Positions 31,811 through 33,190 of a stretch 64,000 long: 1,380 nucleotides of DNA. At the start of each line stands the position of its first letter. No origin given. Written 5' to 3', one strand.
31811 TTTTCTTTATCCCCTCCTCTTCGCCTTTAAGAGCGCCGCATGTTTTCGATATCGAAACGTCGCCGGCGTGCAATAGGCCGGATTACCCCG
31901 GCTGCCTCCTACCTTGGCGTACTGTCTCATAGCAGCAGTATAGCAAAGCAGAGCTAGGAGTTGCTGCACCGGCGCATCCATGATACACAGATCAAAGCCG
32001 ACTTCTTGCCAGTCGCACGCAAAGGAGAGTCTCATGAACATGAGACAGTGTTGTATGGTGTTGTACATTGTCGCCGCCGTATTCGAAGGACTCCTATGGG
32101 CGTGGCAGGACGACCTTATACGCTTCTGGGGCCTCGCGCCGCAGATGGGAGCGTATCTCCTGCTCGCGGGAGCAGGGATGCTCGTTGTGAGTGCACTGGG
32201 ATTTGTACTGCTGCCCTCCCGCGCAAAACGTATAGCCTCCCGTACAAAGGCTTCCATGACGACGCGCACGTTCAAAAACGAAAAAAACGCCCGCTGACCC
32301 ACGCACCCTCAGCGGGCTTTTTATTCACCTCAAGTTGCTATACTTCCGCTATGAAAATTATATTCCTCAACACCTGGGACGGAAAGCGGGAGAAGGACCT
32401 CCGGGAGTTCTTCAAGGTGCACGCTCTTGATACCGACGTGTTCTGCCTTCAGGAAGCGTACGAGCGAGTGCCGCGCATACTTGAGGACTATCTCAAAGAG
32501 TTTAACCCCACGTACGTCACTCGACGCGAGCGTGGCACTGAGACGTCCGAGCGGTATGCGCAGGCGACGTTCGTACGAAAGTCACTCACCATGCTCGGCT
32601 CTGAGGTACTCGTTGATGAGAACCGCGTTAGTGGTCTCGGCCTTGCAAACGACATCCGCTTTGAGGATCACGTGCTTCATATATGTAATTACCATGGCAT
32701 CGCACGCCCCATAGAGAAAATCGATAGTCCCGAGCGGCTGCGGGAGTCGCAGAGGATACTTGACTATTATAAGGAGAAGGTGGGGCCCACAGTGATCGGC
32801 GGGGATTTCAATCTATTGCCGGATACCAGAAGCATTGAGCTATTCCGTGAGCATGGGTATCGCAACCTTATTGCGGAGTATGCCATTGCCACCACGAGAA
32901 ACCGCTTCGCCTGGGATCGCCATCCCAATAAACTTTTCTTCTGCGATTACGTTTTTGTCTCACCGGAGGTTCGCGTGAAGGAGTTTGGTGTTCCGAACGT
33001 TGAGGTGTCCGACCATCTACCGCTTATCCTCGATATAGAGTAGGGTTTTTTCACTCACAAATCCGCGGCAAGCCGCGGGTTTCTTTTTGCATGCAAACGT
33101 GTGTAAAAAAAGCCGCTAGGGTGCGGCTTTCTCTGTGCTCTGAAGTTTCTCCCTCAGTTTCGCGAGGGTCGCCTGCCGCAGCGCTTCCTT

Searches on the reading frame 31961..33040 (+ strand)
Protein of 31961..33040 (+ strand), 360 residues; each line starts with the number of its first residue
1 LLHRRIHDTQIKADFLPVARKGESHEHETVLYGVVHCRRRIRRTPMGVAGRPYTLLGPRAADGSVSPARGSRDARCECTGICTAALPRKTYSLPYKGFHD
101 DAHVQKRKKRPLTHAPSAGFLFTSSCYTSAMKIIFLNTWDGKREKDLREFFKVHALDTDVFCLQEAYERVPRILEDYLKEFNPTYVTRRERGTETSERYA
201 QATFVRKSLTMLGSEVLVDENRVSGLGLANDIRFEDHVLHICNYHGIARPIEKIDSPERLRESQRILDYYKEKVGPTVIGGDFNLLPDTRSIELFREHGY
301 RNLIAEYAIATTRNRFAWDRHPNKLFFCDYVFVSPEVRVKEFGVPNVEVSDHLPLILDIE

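Call 71: search_protein_families(library=pfam, proteins=[window:31961-33040:+], max_evalue=0.0001)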
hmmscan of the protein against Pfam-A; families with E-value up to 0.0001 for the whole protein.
window:31961-33040:+ (360 aa): 1 family
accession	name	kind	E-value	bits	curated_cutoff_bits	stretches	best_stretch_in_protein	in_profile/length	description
PF03372.29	Exo_endo_phos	-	9.8e-16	58.6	24.5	1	147-352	22-225/225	Endonuclease/Exonuclease/phosphatase family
